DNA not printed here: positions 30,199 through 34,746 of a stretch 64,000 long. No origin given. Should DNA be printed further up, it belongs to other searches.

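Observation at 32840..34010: RND efflux permease with a ~390-aa antiparallel coiled-coil hairpin inserted in the first extracytoplasmic loop, and no adaptor gene nearby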

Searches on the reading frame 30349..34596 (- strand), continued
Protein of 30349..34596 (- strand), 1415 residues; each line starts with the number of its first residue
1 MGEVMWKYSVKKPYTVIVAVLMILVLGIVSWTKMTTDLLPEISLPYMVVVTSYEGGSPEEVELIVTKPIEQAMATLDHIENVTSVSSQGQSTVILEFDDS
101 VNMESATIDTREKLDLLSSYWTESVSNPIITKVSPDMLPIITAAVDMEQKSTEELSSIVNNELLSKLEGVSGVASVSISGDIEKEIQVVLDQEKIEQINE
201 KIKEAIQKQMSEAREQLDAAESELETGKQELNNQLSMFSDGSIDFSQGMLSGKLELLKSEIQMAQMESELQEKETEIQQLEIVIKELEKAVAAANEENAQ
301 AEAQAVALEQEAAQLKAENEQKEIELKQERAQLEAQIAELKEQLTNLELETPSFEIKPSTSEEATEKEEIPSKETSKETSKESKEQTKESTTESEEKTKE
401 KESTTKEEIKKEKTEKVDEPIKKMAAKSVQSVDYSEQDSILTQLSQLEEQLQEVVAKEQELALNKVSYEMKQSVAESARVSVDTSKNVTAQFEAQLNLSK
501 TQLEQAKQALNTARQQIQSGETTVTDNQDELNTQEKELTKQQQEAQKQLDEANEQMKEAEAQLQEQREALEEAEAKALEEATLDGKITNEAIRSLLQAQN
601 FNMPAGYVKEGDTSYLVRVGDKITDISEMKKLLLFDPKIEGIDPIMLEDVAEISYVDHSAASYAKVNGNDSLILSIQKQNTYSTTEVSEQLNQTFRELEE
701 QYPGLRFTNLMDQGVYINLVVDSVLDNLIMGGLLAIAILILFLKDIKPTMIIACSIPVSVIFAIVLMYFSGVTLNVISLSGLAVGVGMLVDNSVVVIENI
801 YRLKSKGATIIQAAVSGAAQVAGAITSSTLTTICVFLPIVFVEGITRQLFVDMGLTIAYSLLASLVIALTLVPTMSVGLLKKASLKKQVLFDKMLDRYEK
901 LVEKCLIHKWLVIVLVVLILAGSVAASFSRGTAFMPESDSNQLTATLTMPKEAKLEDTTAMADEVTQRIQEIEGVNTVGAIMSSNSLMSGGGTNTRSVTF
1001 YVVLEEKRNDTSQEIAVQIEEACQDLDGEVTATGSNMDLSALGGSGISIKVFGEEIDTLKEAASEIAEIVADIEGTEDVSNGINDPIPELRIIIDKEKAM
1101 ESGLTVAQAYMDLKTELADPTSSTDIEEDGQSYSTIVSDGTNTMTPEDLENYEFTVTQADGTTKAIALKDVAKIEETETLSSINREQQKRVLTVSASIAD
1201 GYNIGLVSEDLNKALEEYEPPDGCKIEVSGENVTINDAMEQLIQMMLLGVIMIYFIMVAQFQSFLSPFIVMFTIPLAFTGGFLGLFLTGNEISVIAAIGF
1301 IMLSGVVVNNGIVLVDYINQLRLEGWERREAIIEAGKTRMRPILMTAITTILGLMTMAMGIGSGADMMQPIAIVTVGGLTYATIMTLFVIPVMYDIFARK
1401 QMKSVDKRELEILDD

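Call 6: search_solved_structures(query=window:30349-34596:-, show_alignments=2)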
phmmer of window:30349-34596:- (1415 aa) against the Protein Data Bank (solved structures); distinct sequences matched with E-value up to 0.001: 81 (the best 60 are shown).
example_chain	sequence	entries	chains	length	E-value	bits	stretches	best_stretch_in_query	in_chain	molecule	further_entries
9lyq_B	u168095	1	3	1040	8e-102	345.2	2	587-1401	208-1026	Multidrug resistance protein MdtB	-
4k0e_A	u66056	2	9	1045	9.6e-82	278.7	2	595-1405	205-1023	Heavy metal cation tricomponent efflux pump ZneA(CzcA-like)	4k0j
8f3e_A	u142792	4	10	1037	4.7e-73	249.9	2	646-1399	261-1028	Efflux pump membrane transporter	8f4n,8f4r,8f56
8z1u_A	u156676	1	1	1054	1.1e-72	248.7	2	644-1399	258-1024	Efflux pump membrane transporter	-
9e9f_B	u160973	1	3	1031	1.4e-72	248.3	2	644-1399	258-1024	Efflux pump membrane transporter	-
22xk_B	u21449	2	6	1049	2.5e-72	247.5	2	592-1397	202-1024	MexBYB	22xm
8yr0_A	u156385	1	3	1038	2.5e-69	237.6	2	648-1396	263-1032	Cation/multidrug efflux pump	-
7cz9_A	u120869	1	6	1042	3.7e-69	237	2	645-1396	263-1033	Efflux pump membrane transporter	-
8zxs_A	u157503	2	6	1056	4e-69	236.9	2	645-1399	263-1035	Efflux pump membrane transporter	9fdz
7m4p_A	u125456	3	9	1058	9.8e-68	232.3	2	623-1399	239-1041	Efflux pump membrane transporter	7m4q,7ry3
7wls_A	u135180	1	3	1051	1.4e-66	228.5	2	644-1394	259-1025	Efflux pump membrane transporter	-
5t0o_A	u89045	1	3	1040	2.6e-66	227.6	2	617-1397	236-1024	CmeB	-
21fo_A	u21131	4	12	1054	3.7e-66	227.1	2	588-1411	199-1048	Multidrug resistance protein MexB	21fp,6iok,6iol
5lq3_A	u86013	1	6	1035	4.7e-66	226.8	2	617-1396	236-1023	CmeB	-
3w9i_A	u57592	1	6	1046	1.1e-65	225.5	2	592-1397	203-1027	Multidrug resistance protein MexB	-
2v50_A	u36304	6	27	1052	1.6e-65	225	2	588-1397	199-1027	MULTIDRUG RESISTANCE PROTEIN MEXB | Efflux pump membrane transporter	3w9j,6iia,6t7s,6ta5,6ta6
9j3d_J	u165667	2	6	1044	7.6e-65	222.7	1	644-1394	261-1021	Efflux pump membrane transporter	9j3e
8gjj_B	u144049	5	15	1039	8.1e-65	222.6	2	645-1397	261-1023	Efflux pump membrane transporter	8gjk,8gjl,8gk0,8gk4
9qps_A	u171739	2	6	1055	1e-64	222.3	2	625-1396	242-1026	Multidrug resistance protein MdtF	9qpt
9qpr_C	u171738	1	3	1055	1.1e-64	222.2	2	627-1396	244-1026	Multidrug resistance protein MdtF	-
9lyj_C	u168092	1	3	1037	1.6e-64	221.7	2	627-1396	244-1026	Multidrug resistance protein MdtF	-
7b8p_A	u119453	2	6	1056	3.9e-63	217.1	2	628-1397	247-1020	Efflux pump membrane transporter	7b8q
6ows_A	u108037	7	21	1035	5.1e-63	216.7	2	627-1397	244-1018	Efflux pump membrane transporter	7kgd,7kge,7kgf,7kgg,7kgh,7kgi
6vej_A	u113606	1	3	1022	5.5e-62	213.3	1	591-1397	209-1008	Probable Resistance-Nodulation-Cell Division (RND) efflux transporter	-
7wlv_A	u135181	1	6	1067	1.3e-61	212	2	648-1397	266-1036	Efflux pump membrane transporter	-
4u8y_A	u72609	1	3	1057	1.8e-60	208.2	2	619-1401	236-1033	Multidrug efflux pump subunit AcrB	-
7o3m_A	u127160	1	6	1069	2.5e-60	207.8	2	619-1401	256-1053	Efflux pump membrane transporter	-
9fhg_A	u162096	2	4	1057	3.5e-60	207.3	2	619-1401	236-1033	Multidrug efflux pump subunit AcrB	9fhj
7o3l_A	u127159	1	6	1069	3.6e-60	207.3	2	619-1401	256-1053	Efflux pump membrane transporter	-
7o3n_A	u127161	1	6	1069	3.8e-60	207.2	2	619-1401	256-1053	Efflux pump membrane transporter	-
4ziv_A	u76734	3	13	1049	5.1e-60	206.8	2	619-1401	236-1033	Multidrug efflux pump subunit AcrB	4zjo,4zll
4dx6_A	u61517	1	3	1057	5.4e-60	206.7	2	619-1401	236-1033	Acriflavine resistance protein B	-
9hci_A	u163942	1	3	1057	5.6e-60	206.6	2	619-1401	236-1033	Multidrug efflux pump subunit AcrB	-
6zoc_A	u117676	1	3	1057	5.9e-60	206.5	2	618-1401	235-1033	Multidrug efflux pump subunit AcrB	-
6q4o_A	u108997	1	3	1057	6.8e-60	206.3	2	619-1401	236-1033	Multidrug efflux pump subunit AcrB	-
9fdp_C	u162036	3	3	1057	7.2e-60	206.3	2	619-1401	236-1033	Multidrug efflux pump subunit AcrB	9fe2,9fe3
9fdq_C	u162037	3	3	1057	7.2e-60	206.3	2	619-1401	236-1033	Multidrug efflux pump subunit AcrB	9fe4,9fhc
5v5s_J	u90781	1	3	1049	8e-60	206.1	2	619-1401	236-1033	Multidrug efflux pump subunit AcrB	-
1oy6_A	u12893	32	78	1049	8.9e-60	205.9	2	619-1401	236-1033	Acriflavine resistance protein B | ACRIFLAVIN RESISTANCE PROTEIN B | Multidrug efflux pump subunit AcrB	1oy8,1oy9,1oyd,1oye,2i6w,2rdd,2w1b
1iwg_A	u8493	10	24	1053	9.1e-60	205.9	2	619-1401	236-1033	AcrB | Acriflavine resistance protein B | Multidrug efflux pump subunit AcrB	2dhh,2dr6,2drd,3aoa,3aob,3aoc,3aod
2gif_A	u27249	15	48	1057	9.1e-60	205.9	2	619-1401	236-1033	Acriflavine resistance protein B | Multidrug efflux pump subunit AcrB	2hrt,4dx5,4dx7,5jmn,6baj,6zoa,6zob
2j8s_A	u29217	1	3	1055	9.2e-60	205.9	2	619-1401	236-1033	ACRIFLAVINE RESISTANCE PROTEIN B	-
6q4p_A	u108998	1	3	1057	1e-59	205.8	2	619-1401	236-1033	Multidrug efflux pump subunit AcrB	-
4c48_A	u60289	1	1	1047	1e-59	205.8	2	619-1401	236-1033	ACRIFLAVINE RESISTANCE PROTEIN B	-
1t9t_A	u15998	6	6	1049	1.2e-59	205.5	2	619-1401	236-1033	Acriflavine resistance protein B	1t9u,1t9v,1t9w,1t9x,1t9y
6zof_A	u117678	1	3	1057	1.3e-59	205.4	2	619-1401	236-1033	Multidrug efflux pump subunit AcrB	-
7b5p_B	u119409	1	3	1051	1.3e-59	205.4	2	619-1401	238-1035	Efflux pump membrane transporter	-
6zog_A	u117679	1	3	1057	1.3e-59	205.4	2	619-1401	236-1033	Multidrug efflux pump subunit AcrB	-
2hqf_A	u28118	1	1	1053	1.9e-59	204.9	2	619-1401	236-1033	Acriflavine resistance protein B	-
4u95_A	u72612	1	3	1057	1.9e-59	204.9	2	619-1401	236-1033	Multidrug efflux pump subunit AcrB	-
6zo8_A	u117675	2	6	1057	2.1e-59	204.7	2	619-1401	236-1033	Multidrug efflux pump subunit AcrB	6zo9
2hqd_A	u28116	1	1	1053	2.5e-59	204.5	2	619-1401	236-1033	Acriflavine resistance protein B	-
4ziw_A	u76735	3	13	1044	2.6e-59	204.4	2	619-1401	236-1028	Multidrug efflux pump subunit AcrB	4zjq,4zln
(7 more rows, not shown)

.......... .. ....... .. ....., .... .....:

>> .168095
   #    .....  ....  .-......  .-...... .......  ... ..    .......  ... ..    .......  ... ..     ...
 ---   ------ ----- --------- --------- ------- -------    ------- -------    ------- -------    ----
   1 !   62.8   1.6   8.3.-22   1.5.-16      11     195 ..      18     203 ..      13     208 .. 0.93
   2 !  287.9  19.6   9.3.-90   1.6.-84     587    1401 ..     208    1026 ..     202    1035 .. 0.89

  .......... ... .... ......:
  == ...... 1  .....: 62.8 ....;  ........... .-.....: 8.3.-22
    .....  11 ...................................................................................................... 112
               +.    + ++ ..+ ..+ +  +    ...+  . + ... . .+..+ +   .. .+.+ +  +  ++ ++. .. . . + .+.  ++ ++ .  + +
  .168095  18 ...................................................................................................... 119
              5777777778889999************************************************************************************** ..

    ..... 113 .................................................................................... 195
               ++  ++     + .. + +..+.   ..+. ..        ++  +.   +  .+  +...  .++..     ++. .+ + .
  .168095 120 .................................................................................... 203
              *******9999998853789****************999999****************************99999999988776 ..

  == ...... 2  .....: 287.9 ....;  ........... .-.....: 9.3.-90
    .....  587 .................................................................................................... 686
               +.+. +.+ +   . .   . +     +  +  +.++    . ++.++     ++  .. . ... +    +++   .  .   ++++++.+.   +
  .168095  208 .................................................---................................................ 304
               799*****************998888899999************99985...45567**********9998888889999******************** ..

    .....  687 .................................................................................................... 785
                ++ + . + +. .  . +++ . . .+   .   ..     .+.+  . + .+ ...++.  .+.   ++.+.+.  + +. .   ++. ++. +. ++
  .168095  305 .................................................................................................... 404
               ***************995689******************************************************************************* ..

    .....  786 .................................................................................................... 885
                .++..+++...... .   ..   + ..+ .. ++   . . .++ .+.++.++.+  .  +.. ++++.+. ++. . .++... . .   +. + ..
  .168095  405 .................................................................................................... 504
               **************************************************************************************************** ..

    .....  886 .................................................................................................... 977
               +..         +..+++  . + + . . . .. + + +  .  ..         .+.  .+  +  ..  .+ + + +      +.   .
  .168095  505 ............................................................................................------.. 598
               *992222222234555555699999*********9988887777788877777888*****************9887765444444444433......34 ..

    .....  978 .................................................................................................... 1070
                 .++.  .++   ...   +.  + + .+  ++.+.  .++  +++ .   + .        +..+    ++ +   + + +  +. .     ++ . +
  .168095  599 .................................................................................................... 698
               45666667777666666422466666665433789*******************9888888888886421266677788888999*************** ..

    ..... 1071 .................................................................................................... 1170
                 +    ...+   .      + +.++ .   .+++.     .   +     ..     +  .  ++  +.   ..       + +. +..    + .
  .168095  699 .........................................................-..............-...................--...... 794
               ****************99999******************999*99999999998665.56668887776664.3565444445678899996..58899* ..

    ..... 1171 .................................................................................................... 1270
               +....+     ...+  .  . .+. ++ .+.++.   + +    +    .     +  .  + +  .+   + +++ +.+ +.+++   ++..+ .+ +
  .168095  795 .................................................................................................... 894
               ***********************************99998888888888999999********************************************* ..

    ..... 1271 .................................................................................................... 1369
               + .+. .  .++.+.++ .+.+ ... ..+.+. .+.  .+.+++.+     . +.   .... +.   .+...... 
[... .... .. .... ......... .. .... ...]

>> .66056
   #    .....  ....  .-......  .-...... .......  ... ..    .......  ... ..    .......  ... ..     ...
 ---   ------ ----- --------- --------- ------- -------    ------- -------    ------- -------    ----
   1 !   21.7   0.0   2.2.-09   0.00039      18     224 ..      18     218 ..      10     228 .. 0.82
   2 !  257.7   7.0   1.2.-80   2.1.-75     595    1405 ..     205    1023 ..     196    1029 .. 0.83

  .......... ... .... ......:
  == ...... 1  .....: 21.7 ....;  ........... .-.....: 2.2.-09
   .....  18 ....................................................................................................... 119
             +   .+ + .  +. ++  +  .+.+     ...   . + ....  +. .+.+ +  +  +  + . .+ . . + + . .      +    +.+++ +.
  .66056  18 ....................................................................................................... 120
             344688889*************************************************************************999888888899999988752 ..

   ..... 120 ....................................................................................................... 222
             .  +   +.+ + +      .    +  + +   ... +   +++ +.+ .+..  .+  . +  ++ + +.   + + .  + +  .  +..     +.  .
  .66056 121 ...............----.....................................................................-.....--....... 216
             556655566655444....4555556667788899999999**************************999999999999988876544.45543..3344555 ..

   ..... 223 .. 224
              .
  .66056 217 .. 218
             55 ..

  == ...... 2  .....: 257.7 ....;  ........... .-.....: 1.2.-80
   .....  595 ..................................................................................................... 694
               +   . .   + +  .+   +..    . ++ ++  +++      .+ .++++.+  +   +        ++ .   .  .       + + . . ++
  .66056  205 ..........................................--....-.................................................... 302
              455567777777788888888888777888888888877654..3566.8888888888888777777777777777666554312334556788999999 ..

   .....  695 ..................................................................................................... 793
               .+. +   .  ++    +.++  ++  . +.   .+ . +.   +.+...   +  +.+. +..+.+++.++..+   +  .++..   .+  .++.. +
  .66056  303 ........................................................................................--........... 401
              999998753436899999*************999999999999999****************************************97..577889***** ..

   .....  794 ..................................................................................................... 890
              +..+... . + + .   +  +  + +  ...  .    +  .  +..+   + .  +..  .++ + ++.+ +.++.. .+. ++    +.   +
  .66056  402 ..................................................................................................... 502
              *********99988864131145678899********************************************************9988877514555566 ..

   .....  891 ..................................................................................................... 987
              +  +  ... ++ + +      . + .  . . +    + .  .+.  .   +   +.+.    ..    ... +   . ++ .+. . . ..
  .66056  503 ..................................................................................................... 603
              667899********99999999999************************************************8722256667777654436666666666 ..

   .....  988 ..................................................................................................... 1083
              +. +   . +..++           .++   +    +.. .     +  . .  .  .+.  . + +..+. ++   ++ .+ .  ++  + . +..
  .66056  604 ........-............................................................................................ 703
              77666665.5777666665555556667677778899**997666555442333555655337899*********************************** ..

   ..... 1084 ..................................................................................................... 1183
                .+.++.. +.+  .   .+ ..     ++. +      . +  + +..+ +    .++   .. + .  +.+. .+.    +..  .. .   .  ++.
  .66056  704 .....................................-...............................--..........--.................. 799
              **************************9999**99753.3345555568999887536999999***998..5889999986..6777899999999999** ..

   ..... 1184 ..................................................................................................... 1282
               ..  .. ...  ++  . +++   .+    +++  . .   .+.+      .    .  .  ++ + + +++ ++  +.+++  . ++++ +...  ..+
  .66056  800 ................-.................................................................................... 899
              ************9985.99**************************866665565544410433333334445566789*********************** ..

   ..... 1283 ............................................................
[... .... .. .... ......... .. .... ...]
